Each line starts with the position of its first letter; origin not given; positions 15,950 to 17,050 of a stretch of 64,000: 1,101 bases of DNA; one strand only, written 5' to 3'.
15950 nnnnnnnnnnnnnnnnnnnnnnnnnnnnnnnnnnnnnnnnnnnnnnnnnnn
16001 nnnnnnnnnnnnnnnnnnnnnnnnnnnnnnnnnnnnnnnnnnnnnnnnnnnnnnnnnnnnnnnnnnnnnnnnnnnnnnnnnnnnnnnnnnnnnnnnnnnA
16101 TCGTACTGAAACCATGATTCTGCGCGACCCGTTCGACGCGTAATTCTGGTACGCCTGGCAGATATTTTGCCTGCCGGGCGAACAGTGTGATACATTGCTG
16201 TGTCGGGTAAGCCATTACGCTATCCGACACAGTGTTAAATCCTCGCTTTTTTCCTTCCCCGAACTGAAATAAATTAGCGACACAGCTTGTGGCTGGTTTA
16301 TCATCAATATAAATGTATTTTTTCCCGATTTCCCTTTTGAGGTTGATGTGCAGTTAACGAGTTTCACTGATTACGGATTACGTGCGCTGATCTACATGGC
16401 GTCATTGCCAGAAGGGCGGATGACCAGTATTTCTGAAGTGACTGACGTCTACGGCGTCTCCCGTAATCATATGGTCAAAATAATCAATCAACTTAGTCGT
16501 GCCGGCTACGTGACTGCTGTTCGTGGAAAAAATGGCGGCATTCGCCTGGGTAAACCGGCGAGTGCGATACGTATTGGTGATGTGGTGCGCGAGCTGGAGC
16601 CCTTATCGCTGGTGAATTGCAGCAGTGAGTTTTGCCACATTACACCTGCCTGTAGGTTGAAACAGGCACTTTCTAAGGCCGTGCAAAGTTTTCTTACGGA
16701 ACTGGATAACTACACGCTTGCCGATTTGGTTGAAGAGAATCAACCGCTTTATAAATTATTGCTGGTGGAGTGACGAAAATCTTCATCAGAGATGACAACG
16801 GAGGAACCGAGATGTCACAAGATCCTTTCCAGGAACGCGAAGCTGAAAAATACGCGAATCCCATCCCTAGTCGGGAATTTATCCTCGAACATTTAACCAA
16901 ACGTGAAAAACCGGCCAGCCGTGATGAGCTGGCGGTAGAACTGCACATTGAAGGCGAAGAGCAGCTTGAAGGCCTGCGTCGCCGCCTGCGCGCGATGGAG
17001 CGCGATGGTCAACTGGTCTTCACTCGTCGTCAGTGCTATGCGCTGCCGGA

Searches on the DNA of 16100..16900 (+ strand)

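Call 5: search_dna_similar(query=window:16144-16420:+, collection=ecoli_genomes, mode=near, max_rows=15, rows=spread)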
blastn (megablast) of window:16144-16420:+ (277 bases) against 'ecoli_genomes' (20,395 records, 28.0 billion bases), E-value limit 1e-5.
Records with a match: 5426; places in all: 5429; records where one place covers at least 80% of the query: 5426.
Genomes with a match: 5426 of 5426; with a place that covers at least 80% of the query: 5426. Places per genome that has any: lowest 1, median 1, highest 2. On chromosomes: 5427 places; on plasmids: 2.
Best place of each record, by identity: >=99% 3976; 95-99% 1447; 90-95% 3.
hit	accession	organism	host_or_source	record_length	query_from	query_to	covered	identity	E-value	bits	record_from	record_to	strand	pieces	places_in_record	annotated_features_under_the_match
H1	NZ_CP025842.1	Escherichia coli strain 720632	Homo sapiens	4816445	1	277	100%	100.0%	3e-142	512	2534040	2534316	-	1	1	nsrR: nitric oxide-sensing transcriptional repressor NsrR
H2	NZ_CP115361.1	Escherichia coli strain CUVET20-1667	dog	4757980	1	277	100%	100.0%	3e-142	512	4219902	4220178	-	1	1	nsrR: nitric oxide-sensing transcriptional repressor NsrR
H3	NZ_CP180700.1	Escherichia coli strain CUPS05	Slaughterhouse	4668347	1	277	100%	100.0%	3e-142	512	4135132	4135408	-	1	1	nsrR: nitric oxide-sensing transcriptional repressor NsrR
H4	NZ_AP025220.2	Escherichia coli strain 2017.11.01CC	Homo sapiens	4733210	1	277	100%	99.6%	2e-140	507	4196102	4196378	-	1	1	nsrR: nitric oxide-sensing transcriptional repressor NsrR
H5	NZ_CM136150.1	Escherichia coli strain PRO_A-1534-6M-A_ESBL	Homo sapiens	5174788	1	277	100%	99.6%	2e-140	507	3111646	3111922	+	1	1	nsrR: nitric oxide-sensing transcriptional repressor NsrR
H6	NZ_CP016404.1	Escherichia coli strain 210221272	swine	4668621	1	277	100%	99.3%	7e-139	501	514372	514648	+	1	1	nsrR: nitric oxide-sensing transcriptional repressor NsrR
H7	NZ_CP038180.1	Escherichia coli strain 2 HS-C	Homo sapiens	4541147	1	277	100%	99.3%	7e-139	501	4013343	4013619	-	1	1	nsrR: nitric oxide-sensing transcriptional repressor NsrR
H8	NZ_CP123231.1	Escherichia coli strain 5132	Homo sapiens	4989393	1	277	100%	99.3%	7e-139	501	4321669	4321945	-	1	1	nsrR: nitric oxide-sensing transcriptional repressor NsrR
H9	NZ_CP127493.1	Escherichia coli strain PS00260.4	Homo sapiens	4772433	1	277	100%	99.3%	7e-139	501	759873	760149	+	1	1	nsrR: nitric oxide-sensing transcriptional repressor NsrR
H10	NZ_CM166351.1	Escherichia coli strain CH4790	Homo sapiens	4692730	1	277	100%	99.3%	7e-139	501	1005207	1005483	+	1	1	nsrR: nitric oxide-sensing transcriptional repressor NsrR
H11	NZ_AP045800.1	Escherichia coli strain 23CRST031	Homo sapiens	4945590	1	277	100%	99.3%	7e-139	501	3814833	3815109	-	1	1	nsrR: nitric oxide-sensing transcriptional repressor NsrR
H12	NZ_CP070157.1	Escherichia coli strain FDAARGOS_1276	Homo sapiens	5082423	1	277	100%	98.9%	3e-137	496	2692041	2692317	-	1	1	nsrR: nitric oxide-sensing transcriptional repressor NsrR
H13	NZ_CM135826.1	Escherichia coli strain FXCREC035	Homo sapiens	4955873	1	277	100%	98.9%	3e-137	496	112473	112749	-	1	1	nsrR: nitric oxide-sensing transcriptional repressor NsrR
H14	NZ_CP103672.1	Escherichia coli O25b:H4-ST131 strain 4433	Homo sapiens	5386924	1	277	100%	98.2%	7e-134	484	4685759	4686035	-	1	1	nsrR: nitric oxide-sensing transcriptional repressor NsrR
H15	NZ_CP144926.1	Escherichia coli strain SCPM-O-B-7615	raw milk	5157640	4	277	99%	92.1%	2e-104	387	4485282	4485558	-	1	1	nsrR: nitric oxide-sensing transcriptional repressor NsrR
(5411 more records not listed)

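Call 7: get_annotated_region(hit=H15, flank=300)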
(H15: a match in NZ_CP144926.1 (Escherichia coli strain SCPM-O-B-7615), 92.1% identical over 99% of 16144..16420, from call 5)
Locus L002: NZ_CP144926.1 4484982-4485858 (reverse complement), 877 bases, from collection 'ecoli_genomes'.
description: Escherichia coli strain SCPM-O-B-7615 chromosome, complete genome
organism: Escherichia coli strain SCPM-O-B-7615 (NCBI taxid 562)
replicon: chromosome; assembly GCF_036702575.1
host: -; source: raw milk; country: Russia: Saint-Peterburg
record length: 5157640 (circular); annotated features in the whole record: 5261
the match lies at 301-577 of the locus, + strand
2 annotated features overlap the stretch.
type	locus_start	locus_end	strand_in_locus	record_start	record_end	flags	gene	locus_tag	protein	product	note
CDS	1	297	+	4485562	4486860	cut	purA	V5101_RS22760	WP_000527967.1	adenylosuccinate synthase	-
CDS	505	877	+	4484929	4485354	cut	nsrR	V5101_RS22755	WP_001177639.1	nitric oxide-sensing transcriptional repressor NsrR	-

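Call 8: get_annotated_region(hit=H14, flank=300)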
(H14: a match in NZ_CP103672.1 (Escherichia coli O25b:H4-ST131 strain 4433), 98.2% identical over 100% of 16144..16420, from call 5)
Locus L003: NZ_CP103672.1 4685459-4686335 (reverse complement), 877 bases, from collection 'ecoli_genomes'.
description: Escherichia coli O25b:H4-ST131 strain 4433 chromosome, complete genome
organism: Escherichia coli O25b:H4-ST131 strain 4433 (NCBI taxid 941322)
replicon: chromosome; assembly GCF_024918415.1
host: Homo sapiens; source: blood; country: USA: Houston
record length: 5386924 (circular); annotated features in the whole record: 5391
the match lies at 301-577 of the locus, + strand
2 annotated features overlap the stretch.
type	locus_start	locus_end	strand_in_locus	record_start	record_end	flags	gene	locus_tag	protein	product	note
CDS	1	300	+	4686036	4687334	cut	purA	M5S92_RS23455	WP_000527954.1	adenylosuccinate synthase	-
CDS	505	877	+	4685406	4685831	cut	nsrR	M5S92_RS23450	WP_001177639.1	nitric oxide-sensing transcriptional repressor NsrR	-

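Call 55: search_dna_similar(query=window:16305-16360:+, collection=ecoli_genomes, mode=near, max_rows=12, rows=spread)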
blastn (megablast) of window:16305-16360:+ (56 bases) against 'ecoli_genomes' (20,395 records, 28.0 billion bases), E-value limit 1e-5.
Records with a match: 5422; places in all: 5425; records where one place covers at least 80% of the query: 5422.
Genomes with a match: 5422 of 5426; with a place that covers at least 80% of the query: 5422. Places per genome that has any: lowest 1, median 1, highest 2. On chromosomes: 5423 places; on plasmids: 2.
Best place of each record, by identity: >=99% 4353; 95-99% 1069.
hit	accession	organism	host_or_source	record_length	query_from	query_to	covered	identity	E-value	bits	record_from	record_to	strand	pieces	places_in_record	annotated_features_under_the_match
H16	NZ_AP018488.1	Escherichia coli O157:H7 strain PV15-279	Homo sapiens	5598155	1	56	100%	100.0%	3e-20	104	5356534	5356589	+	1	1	nsrR: nitric oxide-sensing transcriptional repressor NsrR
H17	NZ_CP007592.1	Escherichia coli O157:H16 strain Santai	duck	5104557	1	56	100%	100.0%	3e-20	104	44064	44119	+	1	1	nsrR: nitric oxide-sensing transcriptional repressor NsrR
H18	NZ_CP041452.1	Escherichia coli strain YPE3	Pork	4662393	1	56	100%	100.0%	3e-20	104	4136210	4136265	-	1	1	nsrR: nitric oxide-sensing transcriptional repressor NsrR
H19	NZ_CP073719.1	Escherichia coli strain CX12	-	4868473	1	56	100%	100.0%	3e-20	104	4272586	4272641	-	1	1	nsrR: nitric oxide-sensing transcriptional repressor NsrR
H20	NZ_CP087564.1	Escherichia coli strain CM2010-0578/1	chicken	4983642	1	56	100%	100.0%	3e-20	104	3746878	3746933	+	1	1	nsrR: nitric oxide-sensing transcriptional repressor NsrR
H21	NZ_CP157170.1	Escherichia coli strain 99E2750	Homo sapiens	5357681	1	56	100%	100.0%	3e-20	104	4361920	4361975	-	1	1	nsrR: nitric oxide-sensing transcriptional repressor NsrR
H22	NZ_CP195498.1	Escherichia coli strain 20AR0300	Homo sapiens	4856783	1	56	100%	100.0%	3e-20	104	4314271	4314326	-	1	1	nsrR: nitric oxide-sensing transcriptional repressor NsrR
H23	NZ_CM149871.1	Escherichia coli strain HCP17S3_I4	Sus scrofa domesticus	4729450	1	56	100%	100.0%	3e-20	104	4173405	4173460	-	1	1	nsrR: nitric oxide-sensing transcriptional repressor NsrR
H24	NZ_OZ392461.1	Escherichia coli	Homo sapiens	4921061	1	56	100%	100.0%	3e-20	104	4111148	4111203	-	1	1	nsrR: nitric oxide-sensing transcriptional repressor NsrR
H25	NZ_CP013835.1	Escherichia coli strain JJ2434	Homo sapiens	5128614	1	56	100%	98.2%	1e-18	99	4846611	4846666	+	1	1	nsrR: nitric oxide-sensing transcriptional repressor NsrR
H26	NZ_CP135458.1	Escherichia coli strain isolateI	Homo sapiens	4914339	1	56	100%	98.2%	1e-18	99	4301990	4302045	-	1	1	nsrR: nitric oxide-sensing transcriptional repressor NsrR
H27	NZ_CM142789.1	Escherichia coli strain GPEC1186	chicken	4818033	1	56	100%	96.4%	6e-17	94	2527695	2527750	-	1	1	nsrR: nitric oxide-sensing transcriptional repressor NsrR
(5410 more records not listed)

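Call 56: search_rna_families(source=window, start=16100, end=16900, threshold=evalue, max_evalue=1)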
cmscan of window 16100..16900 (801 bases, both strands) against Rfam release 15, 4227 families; matches with E-value up to 1: 1.
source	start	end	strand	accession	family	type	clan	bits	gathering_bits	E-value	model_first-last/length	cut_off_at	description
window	16155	16324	+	RF00077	SraB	Gene; sRNA;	-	16.9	130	0.99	1-169/169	no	SraB RNA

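Call 57: get_annotated_region(hit=H27, flank=60)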
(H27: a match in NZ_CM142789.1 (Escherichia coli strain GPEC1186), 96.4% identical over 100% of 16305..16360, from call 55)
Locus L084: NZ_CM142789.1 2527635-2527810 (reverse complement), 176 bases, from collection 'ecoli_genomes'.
description: Escherichia coli strain GPEC1186 chromosome, whole genome shotgun sequence
organism: Escherichia coli strain GPEC1186 (NCBI taxid 562)
replicon: chromosome; assembly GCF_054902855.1
host: -; source: chicken; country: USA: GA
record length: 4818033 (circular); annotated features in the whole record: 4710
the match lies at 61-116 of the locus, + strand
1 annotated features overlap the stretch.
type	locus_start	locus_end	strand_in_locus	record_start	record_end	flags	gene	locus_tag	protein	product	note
CDS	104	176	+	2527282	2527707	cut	nsrR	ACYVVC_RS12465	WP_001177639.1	nitric oxide-sensing transcriptional repressor NsrR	-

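Call 58: get_annotated_region(hit=H25, flank=60)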
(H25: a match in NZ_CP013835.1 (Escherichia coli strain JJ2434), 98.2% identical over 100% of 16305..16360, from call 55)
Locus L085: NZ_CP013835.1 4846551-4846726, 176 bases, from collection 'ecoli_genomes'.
description: Escherichia coli strain JJ2434 chromosome, complete genome
organism: Escherichia coli strain JJ2434 (NCBI taxid 562)
replicon: chromosome; assembly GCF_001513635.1
host: Homo sapiens; source: missing; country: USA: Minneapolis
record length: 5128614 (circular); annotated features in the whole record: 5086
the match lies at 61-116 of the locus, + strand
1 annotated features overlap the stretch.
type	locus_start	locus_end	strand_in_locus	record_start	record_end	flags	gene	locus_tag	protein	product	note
CDS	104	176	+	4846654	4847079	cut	nsrR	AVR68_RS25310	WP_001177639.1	nitric oxide-sensing transcriptional repressor NsrR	-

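Call 60: search_dna_similar(query=L084:61-116:+, collection=ecoli_genomes, mode=near, max_rows=8)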
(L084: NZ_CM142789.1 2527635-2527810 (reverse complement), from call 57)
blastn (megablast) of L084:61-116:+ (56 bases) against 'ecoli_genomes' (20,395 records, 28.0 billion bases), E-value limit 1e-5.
Records with a match: 5403; places in all: 5406; records where one place covers at least 80% of the query: 5403.
Genomes with a match: 5403 of 5426; with a place that covers at least 80% of the query: 5403. Places per genome that has any: lowest 1, median 1, highest 2. On chromosomes: 5404 places; on plasmids: 2.
Best place of each record, by identity: >=99% 1; 95-99% 5364; 90-95% 38.
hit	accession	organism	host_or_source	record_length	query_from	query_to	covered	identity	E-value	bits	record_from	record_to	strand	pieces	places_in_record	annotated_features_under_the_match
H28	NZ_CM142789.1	Escherichia coli strain GPEC1186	chicken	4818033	1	56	100%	100.0%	3e-20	104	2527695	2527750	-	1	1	nsrR: nitric oxide-sensing transcriptional repressor NsrR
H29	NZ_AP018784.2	Escherichia coli strain SK1144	-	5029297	1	56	100%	98.2%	1e-18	99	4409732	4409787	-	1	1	nsrR: nitric oxide-sensing transcriptional repressor NsrR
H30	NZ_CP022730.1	Escherichia coli strain SA186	Homo sapiens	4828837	1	56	100%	98.2%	1e-18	99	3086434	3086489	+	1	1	nsrR: nitric oxide-sensing transcriptional repressor NsrR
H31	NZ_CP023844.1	Escherichia coli strain 4/1-1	Homo sapiens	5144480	1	56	100%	98.2%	1e-18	99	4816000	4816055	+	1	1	nsrR: nitric oxide-sensing transcriptional repressor NsrR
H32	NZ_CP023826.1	Escherichia coli strain 4/4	Homo sapiens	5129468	1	56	100%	98.2%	1e-18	99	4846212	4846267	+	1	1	nsrR: nitric oxide-sensing transcriptional repressor NsrR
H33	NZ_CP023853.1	Escherichia coli strain 2/0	Homo sapiens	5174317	1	56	100%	98.2%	1e-18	99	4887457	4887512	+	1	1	nsrR: nitric oxide-sensing transcriptional repressor NsrR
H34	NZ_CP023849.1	Escherichia coli strain 4/0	Homo sapiens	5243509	1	56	100%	98.2%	1e-18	99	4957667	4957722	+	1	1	nsrR: nitric oxide-sensing transcriptional repressor NsrR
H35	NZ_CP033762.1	Escherichia coli strain FDAARGOS_536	Homo sapiens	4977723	1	56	100%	98.2%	1e-18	99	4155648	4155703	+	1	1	nsrR: nitric oxide-sensing transcriptional repressor NsrR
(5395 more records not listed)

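Call 61: search_dna_similar(query=L003:462-517:+, collection=ecoli_genomes, mode=near, max_rows=5)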
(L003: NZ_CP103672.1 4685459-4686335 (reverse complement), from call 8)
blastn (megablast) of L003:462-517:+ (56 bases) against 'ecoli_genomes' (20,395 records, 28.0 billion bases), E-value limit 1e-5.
Records with a match: 5403; places in all: 5406; records where one place covers at least 80% of the query: 5403.
Genomes with a match: 5403 of 5426; with a place that covers at least 80% of the query: 5403. Places per genome that has any: lowest 1, median 1, highest 2. On chromosomes: 5404 places; on plasmids: 2.
Best place of each record, by identity: >=99% 1006; 95-99% 4397.
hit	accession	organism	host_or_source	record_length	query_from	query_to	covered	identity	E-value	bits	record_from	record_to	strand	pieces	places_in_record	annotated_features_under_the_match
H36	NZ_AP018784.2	Escherichia coli strain SK1144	-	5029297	1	56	100%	100.0%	3e-20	104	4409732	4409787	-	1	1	nsrR: nitric oxide-sensing transcriptional repressor NsrR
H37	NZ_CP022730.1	Escherichia coli strain SA186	Homo sapiens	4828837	1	56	100%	100.0%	3e-20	104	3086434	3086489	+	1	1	nsrR: nitric oxide-sensing transcriptional repressor NsrR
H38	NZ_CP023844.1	Escherichia coli strain 4/1-1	Homo sapiens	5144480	1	56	100%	100.0%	3e-20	104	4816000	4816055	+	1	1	nsrR: nitric oxide-sensing transcriptional repressor NsrR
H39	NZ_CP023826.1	Escherichia coli strain 4/4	Homo sapiens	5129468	1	56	100%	100.0%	3e-20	104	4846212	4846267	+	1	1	nsrR: nitric oxide-sensing transcriptional repressor NsrR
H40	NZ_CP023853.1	Escherichia coli strain 2/0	Homo sapiens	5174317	1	56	100%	100.0%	3e-20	104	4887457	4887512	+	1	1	nsrR: nitric oxide-sensing transcriptional repressor NsrR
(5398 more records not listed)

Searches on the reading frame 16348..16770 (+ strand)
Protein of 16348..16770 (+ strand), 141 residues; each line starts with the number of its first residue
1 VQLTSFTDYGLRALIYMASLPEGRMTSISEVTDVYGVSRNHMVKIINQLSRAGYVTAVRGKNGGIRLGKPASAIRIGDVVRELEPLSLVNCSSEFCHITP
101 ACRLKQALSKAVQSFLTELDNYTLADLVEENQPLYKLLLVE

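Call 38: find_related_loci(query=window:16348-16770:+, collection=genome_contigs, flank=1500)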
Query window:16348-16770:+ (141 aa) in genome_contigs; peptide patterns used: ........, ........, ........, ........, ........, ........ (x = any residue, [..] = any of these).
600 stretches matched a pattern (row limit reached: there are more); 418 encode a relative of the query (tblastn E <= 1e-3); the best 80 are kept; 80 distinct loci.
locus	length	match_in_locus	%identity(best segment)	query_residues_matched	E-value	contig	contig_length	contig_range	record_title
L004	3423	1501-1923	99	1-141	3e-92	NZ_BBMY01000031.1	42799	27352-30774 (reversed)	Escherichia albertii NBRC 107761 = DSM 17582 strain NBRC 107761, whole genome shotgun sequence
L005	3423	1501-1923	96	1-141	5e-90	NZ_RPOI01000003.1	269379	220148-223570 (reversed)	Citrobacter youngae strain CCUG 30791 citrobacter_youngae_CCUG30791T_0000003, whole genome shotgun sequence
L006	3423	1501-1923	96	1-141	5e-90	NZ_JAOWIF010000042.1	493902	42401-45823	Citrobacter sp. Cu233 235, whole genome shotgun sequence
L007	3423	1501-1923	96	1-141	5e-90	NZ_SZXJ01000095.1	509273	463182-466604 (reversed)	Citrobacter sp. wls619 contig29, whole genome shotgun sequence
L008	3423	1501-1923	96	1-141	5e-90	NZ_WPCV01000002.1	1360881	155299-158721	Citrobacter sp. On2M On2M_2, whole genome shotgun sequence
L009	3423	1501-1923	95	1-141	1e-89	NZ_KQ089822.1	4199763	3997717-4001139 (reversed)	Citrobacter sp. MGH106 aetzL-supercont1.1, whole genome shotgun sequence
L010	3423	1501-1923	94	1-141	2e-89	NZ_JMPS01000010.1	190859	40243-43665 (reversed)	Yokenella regensburgei ATCC 49455 GYRE.assembly.011, whole genome shotgun sequence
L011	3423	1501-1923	94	1-141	3e-89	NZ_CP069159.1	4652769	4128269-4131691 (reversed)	Citrobacter sp. R56 chromosome, complete genome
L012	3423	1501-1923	94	1-141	2e-89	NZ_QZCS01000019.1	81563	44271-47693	Enterobacter chuandaensis strain 090028 19, whole genome shotgun sequence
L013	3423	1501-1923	94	1-141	3e-89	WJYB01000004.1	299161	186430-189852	Enterobacteriaceae bacterium RIT714 4, whole genome shotgun sequence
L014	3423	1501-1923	95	1-141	2e-89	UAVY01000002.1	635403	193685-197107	Citrobacter koseri strain NCTC10786 genome assembly, contig: ERS513143SCcontig000002, whole genome shotgun sequence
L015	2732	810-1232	95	1-141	7e-90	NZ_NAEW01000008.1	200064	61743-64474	Citrobacter braakii strain ATCC 51113 CbraakiiATCC_L001_NODE_8_length_200064__30.397, whole genome shotgun sequence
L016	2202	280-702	95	1-141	2e-90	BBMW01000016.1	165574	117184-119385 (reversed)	Citrobacter werkmanii NBRC 105721 DNA, contig: CIWKM16, whole genome shotgun sequence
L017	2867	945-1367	93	1-141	2e-89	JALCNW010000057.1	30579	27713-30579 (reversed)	MAG: Enterobacter sp. isolate UW_MP_ENTER5_1 Ga0455787_00531, whole genome shotgun sequence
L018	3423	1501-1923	94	1-141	4e-89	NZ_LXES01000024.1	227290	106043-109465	Enterobacter soli ATCC BAA-2102 Sequence00024, whole genome shotgun sequence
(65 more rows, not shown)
